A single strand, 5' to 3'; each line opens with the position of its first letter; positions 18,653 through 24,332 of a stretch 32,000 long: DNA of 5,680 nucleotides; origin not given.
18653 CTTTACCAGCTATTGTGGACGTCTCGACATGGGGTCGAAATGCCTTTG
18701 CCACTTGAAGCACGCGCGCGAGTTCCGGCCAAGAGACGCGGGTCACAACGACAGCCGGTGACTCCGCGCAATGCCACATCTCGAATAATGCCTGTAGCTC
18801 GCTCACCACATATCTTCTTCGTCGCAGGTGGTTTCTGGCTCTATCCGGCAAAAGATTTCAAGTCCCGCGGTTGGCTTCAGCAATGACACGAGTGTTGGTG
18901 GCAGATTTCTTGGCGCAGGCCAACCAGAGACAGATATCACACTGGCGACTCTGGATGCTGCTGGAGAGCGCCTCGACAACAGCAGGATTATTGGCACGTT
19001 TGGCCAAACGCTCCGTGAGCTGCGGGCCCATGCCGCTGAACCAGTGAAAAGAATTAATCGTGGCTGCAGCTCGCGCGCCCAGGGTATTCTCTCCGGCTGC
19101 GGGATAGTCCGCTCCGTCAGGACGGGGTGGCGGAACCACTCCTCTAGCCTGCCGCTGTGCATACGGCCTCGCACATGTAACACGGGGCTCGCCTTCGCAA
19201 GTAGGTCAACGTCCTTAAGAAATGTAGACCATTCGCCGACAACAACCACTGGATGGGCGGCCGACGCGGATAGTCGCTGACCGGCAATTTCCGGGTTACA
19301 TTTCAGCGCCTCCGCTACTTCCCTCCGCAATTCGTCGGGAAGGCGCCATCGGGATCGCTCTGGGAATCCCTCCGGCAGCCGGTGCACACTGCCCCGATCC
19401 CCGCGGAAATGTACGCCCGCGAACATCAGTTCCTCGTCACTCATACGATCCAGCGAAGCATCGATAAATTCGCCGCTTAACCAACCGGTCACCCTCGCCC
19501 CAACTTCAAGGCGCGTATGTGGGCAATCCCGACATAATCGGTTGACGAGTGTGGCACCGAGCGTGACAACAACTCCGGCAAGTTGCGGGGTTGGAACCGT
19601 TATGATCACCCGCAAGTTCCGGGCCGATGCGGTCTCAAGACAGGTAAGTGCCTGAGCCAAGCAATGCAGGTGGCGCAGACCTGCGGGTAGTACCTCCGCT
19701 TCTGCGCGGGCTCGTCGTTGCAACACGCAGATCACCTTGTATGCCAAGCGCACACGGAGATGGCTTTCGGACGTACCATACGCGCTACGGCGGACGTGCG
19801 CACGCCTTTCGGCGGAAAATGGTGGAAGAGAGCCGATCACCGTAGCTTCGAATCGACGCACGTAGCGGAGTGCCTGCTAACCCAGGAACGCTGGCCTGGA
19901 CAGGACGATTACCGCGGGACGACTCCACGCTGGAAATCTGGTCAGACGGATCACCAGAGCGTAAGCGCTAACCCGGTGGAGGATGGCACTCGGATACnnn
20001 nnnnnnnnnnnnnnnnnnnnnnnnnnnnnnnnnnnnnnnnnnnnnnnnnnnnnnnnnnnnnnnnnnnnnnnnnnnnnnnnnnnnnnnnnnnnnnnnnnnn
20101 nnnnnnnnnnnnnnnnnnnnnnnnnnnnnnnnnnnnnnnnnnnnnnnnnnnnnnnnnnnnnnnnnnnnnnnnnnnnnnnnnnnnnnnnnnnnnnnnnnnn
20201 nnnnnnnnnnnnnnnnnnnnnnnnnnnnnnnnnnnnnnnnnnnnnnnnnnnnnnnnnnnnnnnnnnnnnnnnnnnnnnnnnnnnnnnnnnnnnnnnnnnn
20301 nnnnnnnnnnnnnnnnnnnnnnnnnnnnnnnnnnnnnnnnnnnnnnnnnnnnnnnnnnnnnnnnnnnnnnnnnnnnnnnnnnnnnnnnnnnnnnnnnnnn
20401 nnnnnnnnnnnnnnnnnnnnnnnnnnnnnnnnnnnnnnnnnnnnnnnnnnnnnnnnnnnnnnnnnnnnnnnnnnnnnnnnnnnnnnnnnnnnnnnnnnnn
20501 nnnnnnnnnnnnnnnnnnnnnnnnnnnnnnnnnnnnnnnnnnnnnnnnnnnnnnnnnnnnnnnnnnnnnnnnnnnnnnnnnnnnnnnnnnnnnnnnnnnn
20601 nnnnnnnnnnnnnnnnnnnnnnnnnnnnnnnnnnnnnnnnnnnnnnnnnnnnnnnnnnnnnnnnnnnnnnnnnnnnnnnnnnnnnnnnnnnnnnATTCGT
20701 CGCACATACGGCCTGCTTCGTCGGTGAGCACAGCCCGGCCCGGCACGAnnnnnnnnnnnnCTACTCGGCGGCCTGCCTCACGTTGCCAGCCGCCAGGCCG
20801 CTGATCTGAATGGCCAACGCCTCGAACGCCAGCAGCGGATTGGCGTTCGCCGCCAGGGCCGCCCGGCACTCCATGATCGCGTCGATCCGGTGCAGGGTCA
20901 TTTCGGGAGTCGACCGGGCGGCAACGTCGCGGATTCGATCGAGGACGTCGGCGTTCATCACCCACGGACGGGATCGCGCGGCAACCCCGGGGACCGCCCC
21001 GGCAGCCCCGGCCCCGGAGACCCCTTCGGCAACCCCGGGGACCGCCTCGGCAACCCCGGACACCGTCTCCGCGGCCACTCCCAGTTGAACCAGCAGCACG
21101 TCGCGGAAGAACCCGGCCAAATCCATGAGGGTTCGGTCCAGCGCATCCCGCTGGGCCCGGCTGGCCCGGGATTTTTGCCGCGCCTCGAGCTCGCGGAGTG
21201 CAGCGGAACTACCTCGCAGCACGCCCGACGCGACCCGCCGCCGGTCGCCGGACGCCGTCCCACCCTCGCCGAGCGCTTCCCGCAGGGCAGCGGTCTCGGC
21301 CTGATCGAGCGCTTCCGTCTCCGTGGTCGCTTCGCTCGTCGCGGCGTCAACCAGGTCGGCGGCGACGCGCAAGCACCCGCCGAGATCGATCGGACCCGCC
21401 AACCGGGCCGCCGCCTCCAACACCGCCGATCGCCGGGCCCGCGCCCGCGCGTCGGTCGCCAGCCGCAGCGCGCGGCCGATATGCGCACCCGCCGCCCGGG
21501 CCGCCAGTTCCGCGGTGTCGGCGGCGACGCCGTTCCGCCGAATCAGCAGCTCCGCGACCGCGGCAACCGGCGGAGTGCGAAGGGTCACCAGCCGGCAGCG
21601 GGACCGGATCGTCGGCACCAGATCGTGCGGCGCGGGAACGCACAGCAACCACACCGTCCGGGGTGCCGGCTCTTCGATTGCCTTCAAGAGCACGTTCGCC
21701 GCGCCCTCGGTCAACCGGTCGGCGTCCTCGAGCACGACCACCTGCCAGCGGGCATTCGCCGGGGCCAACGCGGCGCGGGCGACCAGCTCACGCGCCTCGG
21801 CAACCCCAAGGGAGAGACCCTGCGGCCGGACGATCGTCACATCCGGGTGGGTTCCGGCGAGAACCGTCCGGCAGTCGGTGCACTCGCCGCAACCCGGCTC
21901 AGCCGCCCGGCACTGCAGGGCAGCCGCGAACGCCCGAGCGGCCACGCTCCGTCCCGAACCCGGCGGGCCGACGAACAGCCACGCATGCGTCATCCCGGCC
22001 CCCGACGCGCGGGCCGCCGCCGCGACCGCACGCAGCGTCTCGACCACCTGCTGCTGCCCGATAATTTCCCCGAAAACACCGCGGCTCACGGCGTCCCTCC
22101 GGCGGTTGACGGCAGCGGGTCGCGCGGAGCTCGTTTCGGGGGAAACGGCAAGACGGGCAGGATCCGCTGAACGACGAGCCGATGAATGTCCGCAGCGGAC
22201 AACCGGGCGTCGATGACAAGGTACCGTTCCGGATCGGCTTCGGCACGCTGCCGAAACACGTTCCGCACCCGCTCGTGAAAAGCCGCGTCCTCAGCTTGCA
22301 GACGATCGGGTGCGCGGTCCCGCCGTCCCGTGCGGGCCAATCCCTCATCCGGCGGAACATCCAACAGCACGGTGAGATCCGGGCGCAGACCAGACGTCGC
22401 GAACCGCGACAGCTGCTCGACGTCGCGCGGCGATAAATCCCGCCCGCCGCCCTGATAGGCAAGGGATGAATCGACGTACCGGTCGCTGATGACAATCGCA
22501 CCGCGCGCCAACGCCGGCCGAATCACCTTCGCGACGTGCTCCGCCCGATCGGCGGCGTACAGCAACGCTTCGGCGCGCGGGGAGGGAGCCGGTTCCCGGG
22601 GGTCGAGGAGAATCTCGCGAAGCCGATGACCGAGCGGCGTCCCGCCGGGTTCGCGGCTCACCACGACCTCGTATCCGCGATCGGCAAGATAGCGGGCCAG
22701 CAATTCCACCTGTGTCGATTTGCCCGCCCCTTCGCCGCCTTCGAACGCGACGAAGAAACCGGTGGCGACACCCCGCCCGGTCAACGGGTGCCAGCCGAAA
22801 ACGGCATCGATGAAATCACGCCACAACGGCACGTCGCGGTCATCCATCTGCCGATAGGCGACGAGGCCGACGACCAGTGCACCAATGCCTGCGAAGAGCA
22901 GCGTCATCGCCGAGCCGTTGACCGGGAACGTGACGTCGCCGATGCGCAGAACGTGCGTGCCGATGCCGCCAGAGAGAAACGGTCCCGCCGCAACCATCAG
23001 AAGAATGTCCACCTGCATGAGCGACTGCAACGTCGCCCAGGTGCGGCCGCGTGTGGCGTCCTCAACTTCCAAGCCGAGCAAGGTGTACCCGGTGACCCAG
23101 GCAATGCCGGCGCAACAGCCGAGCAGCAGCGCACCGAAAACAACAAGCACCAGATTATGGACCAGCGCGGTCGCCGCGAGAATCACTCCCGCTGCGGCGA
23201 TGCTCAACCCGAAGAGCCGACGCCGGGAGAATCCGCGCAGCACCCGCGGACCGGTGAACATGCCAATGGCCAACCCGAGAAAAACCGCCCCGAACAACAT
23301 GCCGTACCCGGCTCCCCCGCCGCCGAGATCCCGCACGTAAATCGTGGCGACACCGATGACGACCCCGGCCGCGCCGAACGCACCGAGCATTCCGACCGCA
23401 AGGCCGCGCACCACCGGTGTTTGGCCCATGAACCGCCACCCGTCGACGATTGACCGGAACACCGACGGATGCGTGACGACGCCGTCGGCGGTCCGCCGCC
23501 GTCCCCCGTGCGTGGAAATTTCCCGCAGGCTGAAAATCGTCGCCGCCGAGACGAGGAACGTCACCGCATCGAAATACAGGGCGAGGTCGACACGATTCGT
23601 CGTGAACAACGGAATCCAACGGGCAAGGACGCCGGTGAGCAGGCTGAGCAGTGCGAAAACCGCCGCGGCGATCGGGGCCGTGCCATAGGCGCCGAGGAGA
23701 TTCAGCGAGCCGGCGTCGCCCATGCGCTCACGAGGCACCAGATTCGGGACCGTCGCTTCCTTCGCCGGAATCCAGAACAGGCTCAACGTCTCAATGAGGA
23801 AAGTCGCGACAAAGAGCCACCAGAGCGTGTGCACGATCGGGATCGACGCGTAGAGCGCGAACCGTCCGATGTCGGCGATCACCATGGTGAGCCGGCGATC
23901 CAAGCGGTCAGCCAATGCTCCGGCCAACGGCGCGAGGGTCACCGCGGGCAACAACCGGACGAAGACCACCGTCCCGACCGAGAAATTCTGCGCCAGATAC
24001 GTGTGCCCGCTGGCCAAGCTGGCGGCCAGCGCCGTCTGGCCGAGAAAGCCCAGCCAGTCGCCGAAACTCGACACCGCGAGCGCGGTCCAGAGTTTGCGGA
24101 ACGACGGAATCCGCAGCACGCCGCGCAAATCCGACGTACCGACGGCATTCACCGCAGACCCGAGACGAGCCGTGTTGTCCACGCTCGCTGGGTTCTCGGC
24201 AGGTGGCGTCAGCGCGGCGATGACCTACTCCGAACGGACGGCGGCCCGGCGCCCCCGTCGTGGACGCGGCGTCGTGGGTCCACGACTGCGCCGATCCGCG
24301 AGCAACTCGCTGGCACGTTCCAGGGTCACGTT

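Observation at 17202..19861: Two operon-leading proteins (352 aa and ~535-549 aa) with no recognisable domain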

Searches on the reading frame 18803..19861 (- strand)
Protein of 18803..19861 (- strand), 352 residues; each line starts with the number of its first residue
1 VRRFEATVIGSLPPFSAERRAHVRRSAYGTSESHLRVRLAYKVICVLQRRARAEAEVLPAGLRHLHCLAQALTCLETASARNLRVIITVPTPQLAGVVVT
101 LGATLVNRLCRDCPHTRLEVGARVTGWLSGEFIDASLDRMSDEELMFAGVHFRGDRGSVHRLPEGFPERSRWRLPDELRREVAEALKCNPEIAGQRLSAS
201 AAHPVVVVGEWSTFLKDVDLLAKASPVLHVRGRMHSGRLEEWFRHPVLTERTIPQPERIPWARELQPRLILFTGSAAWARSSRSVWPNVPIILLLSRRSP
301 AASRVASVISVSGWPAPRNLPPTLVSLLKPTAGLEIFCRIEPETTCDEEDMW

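Call 5: search_protein_families(library=pfam, proteins=[window:18803-19861:-], max_evalue=1)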
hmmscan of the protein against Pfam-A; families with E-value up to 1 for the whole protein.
window:18803-19861:- (352 aa): 0 families

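Call 6: search_protein_families(library=padloc, proteins=[window:18803-19861:-], max_evalue=1)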
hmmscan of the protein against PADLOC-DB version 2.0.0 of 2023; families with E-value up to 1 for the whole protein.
window:18803-19861:- (352 aa): 0 families

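Call 10: find_homologous_proteins(query=window:18803-19861:-, max_evalue=0.001)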
Query window:18803-19861:- (352 aa): 8 proteins with E <= 0.001 among 8000 candidates.
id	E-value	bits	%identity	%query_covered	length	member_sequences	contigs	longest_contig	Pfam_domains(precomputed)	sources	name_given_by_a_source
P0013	2.6e-201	686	100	87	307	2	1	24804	-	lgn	-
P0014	3.0e-104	367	56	85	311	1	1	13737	-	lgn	-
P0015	5.2e-104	366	55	83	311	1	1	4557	-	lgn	-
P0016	1.7e-98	348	50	100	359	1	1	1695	-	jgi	jgi:hypothetical protein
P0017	3.2e-95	337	52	88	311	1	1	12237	-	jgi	jgi:hypothetical protein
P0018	3.1e-94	334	52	87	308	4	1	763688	-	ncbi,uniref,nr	ncbi:hypothetical protein MSM1_16365 [Mycobacterium sp. SM1]|uniref:hypothetical protein n=1 Tax=Myc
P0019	1.1e-92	329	52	87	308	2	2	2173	-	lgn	-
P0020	1.4e-86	309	51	82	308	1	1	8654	-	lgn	-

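Call 16: find_homologous_proteins(query=A3, max_evalue=0.01)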
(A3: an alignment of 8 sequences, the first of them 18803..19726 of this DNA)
Query A3 (8 sequences) (307 aa, profile of the alignment): 27 proteins with E <= 0.01 among 8000 candidates.
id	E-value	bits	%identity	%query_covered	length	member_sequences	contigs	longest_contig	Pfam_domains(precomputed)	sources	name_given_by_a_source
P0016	3.5e-165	566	53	100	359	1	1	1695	-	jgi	jgi:hypothetical protein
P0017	8.4e-165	565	52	100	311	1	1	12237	-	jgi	jgi:hypothetical protein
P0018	3.1e-164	563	52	100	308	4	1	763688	-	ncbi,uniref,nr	ncbi:hypothetical protein MSM1_16365 [Mycobacterium sp. SM1]|uniref:hypothetical protein n=1 Tax=Myc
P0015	2.2e-162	557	55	95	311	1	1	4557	-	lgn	-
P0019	3.2e-162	557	52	100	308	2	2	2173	-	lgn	-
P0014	3.5e-162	557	56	97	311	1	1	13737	-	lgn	-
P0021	1.2e-159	548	55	96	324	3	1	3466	-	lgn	-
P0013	2.3e-154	531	100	100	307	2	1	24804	-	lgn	-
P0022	3.9e-154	530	55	95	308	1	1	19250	-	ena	-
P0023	2.5e-153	528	56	100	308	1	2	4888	-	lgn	-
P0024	4.0e-148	510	56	100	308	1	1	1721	-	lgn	-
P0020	5.6e-148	510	51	94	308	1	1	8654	-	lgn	-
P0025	1.0e-147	509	52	96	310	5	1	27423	-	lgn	-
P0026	3.1e-147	507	54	100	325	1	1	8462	-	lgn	-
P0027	4.5e-145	500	52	93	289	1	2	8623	-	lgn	-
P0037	2.3e-85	304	42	95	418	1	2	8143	-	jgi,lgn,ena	-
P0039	9.1e-81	289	43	83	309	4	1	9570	-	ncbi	-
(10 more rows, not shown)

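Call 25: predict_structure(alignment_id=A4)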
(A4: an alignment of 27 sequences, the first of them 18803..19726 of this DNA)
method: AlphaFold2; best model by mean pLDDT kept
length: 307 residues; sequences in the alignment: 27
mean_pLDDT: 87.2   pTM: 0.88
mean pLDDT of the five models: 87.2, 86.7, 85.9, 85.5, 81.4
residues with pLDDT >= 90: 190; 70-90: 91; 50-70: 14; < 50: 12
segments of 3 or more residues with pLDDT < 50: 1-5, 301-307
pLDDT, mean of each block of 10 residues (from residue 1): 51 89 95 88 89 95 86 94 93 90 86 90 95 95 93 94 91 94 92 95 91 90 87 66 91 80 79 91 92 83 43
secondary structure, 60 per line:
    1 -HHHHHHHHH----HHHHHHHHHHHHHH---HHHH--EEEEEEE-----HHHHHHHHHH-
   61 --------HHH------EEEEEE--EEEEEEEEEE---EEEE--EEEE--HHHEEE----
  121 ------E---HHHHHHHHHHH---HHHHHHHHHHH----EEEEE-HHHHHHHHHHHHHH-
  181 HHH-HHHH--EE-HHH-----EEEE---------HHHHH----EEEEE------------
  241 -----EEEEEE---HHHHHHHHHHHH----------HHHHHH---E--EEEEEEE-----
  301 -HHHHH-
elements in order: H2-10 H15-28 H32-35 E38-44 H50-59 E78-83 E86-95 E99-102 E105-108 E114-116 H131-141 H145-155 E160-164 H166-179 H185-188 E202-205 H215-219 E224-228 E246-251 H255-266 H277-282 E289-295 H302-306

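Call 32: fold_search(model_id=the predicted structure, library=pdb)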
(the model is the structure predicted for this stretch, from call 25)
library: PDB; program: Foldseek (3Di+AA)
matches with E <= 10: 919; with E <= 0.001: 0
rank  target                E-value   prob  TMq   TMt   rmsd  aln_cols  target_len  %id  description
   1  9ow9                  5.4e-03  0.96  0.24  0.19  11.2       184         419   10  Human WRN helicase in complex with allosteric ligand Compound 1 (released 2025-09-10)
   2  9og3                  1.8e-02  0.91  0.25  0.19  10.4       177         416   10  Crystal structure of WRN in complex with compound 4 (released 2025-06-18)
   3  9b1e_A                2.4e-02  0.66  0.23  0.11  12.0       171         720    9  Cryo-EM structure of native SWR1 bound to nucleosome (composite structure) (released 2024-10-09)
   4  9og8                  3.2e-02  0.87  0.25  0.19  10.3       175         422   10  Crystal structure of WRN in complex with compound 43 (released 2025-06-18)
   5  6yhr                  3.4e-02  0.87  0.25  0.16  10.9       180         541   10  Crystal structure of Werner syndrome helicase (released 2020-04-29)
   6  9owb_D                3.5e-02  0.84  0.25  0.19  10.4       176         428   10  Human WRN helicase in complex with allosteric ligand Compound 6 (released 2025-09-10)
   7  9owb_A                3.5e-02  0.84  0.25  0.19  10.4       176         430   10  Human WRN helicase in complex with allosteric ligand Compound 6 (released 2025-09-10)
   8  9owb_B                3.8e-02  0.84  0.25  0.19  10.4       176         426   10  Human WRN helicase in complex with allosteric ligand Compound 6 (released 2025-09-10)
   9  9owc                  4.2e-02  0.82  0.25  0.19  11.1       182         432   10  Human WRN helicase in complex with allosteric ligand Compound 7 (released 2025-09-10)
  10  4n3s_A                4.2e-02  0.13  0.14  0.11  16.0       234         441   11  Crystal structure of eukaryotic translation initiation factor eIF5B (399-852) from Saccharomyces cerevisiae, apo form (released 2014-07-09)
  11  9owb_C                4.5e-02  0.82  0.25  0.19  10.4       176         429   10  Human WRN helicase in complex with allosteric ligand Compound 6 (released 2025-09-10)
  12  9mjx                  4.5e-02  0.75  0.24  0.18  10.2       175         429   11  Crystal structure of WRN helicase with bound allosteric fragment 4 (released 2026-01-14)
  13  7gqu                  4.5e-02  0.66  0.22  0.17  11.3       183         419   11  Crystal Structure of Werner helicase fragment 517-945 in covalent complex with N-[(E,1S)-1-cyclopropyl-3-methylsulfonylp (released 2024-05-01)
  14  4ncf_B                5.0e-02  0.11  0.13  0.10  16.8       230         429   10  Crystal structure of eukaryotic translation initiation factor eIF5B (399-852) from Saccharomyces cerevisiae in complex (released 2014-07-09)
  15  7gqs                  5.3e-02  0.69  0.24  0.18  10.7       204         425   10  Crystal Structure of Werner helicase fragment 517-945 in complex with ADP (released 2024-05-01)
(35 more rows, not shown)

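Call 40: search_protein_families(library=ncbifam, proteins=[window:18803-19726:-, P0037, P0039], max_evalue=0.1)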
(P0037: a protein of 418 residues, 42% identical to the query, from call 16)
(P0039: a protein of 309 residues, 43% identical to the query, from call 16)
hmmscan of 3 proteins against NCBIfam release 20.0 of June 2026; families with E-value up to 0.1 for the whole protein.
window:18803-19726:- (307 aa): 0 families

P0037 (418 aa): 0 families

P0039 (309 aa): 0 families

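Call 70: search_protein_families(library=pfam, proteins=[window:18803-19726:-, P0037, P0039], max_evalue=10)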
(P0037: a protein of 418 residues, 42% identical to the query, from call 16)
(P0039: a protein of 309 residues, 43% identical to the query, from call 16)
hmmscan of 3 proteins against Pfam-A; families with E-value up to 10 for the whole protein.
window:18803-19726:- (307 aa): 0 families

P0037 (418 aa): 0 families

P0039 (309 aa): 0 families

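Call 72: search_solved_structures(query=A4, max_evalue=1)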
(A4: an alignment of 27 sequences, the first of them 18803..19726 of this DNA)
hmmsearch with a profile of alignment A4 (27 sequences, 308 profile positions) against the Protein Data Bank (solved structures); distinct sequences matched with E-value up to 1: 1.
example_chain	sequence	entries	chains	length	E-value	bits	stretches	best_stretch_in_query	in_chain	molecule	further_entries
7rpn_A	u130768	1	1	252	0.79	11.7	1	14-71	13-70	Triosephosphate isomerase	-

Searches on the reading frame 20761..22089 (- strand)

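Call 7: search_protein_families(library=pfam, proteins=[window:20761-22089:-], max_evalue=0.01)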
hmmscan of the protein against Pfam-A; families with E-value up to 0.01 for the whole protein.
window:20761-22089:- (442 aa): 7 families
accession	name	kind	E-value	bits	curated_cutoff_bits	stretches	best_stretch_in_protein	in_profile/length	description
PF13177.12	DNA_pol3_delta2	-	7.7e-41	140.2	27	1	32-172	17-159/161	DNA polymerase III, delta subunit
PF00004.35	AAA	-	2.1e-06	28.7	21.2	1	38-166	2-124/131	ATPase family associated with various cellular activities (AAA)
PF05496.18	RuvB_N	-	6.2e-05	23.3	27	1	6-61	6-60/159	Holliday junction DNA helicase RuvB P-loop domain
PF07728.20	AAA_5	-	0.00038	20.9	22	1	38-140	3-92/139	AAA domain (dynein-related subfamily)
PF13191.12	AAA_16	-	0.0019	19.1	32.6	1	18-138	8-156/167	AAA ATPase domain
PF01078.27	Mg_chelatase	-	0.0025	17.7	20.3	1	8-58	4-46/207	Magnesium chelatase, subunit ChlI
PF09115.15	DNApol3-delta_C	-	0.0065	17.3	21.7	0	376-429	60-115/117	DNA polymerase III, delta subunit, C terminal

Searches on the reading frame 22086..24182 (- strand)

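Call 7: search_protein_families(library=pfam, proteins=[window:22086-24182:-], max_evalue=0.01)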
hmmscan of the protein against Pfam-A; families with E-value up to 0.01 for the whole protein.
window:22086-24182:- (698 aa): 4 families
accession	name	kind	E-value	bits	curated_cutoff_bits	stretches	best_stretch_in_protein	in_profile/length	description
PF02223.23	Thymidylate_kin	-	3.6e-50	170.7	27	1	480-668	1-183/185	Thymidylate kinase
PF05977.19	MFS_3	-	2.4e-17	63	27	1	23-445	7-400/524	Transmembrane secretion effector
PF07690.21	MFS_1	-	8.9e-15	54.9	33.4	2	46-284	9-230/347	Major Facilitator Superfamily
PF13521.12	AAA_28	-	6.4e-06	26.9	27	1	478-640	2-147/164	AAA domain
